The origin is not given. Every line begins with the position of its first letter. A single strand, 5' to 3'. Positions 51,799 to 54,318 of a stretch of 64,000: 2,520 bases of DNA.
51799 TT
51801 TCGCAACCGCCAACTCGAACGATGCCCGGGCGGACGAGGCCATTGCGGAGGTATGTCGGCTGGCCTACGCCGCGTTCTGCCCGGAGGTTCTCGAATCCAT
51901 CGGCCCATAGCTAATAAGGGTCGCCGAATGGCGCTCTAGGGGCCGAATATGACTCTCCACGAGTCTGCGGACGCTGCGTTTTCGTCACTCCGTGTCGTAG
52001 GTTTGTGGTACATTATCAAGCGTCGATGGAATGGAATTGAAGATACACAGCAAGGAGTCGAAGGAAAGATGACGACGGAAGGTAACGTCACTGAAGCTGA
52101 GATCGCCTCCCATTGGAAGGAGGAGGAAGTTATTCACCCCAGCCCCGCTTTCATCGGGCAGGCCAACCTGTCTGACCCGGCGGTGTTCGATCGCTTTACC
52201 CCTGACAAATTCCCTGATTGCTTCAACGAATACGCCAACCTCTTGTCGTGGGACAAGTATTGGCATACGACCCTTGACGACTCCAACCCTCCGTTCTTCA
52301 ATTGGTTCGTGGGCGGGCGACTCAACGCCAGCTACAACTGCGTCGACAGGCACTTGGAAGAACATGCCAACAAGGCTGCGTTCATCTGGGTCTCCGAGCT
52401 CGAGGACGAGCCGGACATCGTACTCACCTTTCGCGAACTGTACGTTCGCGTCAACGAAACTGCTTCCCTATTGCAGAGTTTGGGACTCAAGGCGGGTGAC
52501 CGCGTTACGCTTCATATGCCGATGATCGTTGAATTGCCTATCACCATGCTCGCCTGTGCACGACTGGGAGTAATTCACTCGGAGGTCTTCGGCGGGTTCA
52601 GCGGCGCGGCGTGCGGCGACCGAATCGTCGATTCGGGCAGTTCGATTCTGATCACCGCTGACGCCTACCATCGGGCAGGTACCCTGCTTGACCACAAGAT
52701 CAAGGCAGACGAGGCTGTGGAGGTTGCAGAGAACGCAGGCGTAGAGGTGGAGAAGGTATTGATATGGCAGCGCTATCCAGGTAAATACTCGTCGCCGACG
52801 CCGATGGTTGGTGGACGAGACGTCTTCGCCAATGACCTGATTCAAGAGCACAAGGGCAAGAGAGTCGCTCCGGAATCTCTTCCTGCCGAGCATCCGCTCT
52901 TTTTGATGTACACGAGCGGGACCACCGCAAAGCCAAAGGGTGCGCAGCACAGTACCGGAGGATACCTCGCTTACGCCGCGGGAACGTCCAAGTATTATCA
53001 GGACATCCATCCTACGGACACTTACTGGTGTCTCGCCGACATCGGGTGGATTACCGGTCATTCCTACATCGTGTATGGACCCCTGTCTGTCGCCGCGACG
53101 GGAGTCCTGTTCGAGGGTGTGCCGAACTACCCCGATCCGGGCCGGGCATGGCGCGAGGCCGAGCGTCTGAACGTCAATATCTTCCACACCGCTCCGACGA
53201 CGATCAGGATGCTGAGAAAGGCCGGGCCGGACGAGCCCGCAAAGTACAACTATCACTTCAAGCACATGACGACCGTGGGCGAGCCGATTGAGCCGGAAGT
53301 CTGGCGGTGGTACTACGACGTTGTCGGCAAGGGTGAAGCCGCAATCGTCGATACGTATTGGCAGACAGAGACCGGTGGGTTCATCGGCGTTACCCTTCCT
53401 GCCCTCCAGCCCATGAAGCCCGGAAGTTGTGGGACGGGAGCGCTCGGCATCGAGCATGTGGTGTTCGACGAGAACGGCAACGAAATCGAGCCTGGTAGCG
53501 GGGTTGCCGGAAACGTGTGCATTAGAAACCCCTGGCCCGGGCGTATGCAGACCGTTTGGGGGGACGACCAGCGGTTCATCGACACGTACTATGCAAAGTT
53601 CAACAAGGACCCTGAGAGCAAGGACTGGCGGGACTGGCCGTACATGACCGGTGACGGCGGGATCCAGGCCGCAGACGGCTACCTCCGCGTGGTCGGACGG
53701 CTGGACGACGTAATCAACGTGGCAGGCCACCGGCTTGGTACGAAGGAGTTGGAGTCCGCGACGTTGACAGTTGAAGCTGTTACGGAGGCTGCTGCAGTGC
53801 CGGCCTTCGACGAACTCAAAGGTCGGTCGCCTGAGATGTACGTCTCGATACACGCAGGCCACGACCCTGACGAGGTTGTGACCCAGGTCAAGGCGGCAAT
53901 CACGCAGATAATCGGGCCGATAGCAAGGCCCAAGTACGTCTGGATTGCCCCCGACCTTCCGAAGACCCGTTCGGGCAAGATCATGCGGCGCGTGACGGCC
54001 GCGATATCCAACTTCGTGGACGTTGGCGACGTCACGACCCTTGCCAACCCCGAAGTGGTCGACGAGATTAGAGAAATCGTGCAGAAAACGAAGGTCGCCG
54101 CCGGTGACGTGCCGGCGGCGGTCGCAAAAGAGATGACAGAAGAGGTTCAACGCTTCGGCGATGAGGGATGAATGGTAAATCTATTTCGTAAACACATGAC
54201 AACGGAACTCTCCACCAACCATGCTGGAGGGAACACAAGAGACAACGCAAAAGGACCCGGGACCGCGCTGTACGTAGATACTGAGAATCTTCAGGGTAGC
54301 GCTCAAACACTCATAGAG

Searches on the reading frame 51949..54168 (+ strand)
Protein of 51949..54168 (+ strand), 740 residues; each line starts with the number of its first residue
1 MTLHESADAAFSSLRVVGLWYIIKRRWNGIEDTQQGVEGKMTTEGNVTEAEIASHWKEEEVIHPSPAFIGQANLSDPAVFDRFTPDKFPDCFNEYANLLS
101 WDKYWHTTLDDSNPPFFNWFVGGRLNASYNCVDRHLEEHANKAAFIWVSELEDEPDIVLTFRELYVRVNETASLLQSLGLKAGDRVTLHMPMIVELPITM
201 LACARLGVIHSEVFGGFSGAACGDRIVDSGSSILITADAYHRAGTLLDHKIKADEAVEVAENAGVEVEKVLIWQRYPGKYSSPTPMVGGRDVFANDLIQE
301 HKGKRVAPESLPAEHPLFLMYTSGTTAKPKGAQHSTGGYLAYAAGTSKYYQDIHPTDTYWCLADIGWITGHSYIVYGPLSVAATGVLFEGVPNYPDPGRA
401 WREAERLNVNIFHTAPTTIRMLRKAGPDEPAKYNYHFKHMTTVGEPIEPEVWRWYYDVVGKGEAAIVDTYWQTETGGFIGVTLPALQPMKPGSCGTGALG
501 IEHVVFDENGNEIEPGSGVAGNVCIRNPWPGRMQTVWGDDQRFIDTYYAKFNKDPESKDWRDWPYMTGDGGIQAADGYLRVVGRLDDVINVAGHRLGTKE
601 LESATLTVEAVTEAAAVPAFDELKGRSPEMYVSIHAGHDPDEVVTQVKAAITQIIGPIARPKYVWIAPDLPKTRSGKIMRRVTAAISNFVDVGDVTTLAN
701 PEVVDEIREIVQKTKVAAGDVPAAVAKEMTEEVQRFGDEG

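Call 75: search_protein_families(library=pfam, proteins=[window:51949-54168:+], max_evalue=0.001)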
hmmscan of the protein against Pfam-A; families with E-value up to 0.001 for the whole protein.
window:51949-54168:+ (740 aa): 3 families
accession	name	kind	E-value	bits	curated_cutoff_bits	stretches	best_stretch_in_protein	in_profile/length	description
PF00501.34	AMP-binding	-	4.3e-75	253.3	29.9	1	133-529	2-378/384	AMP-binding enzyme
PF13193.12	AMP-binding_C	-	7.8e-16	59.2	24.5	1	600-677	1-76/76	AMP-binding enzyme C-terminal domain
PF16177.11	ACAS_N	-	7e-13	48.6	27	1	92-131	16-55/55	Acetyl-coenzyme A synthetase N-terminus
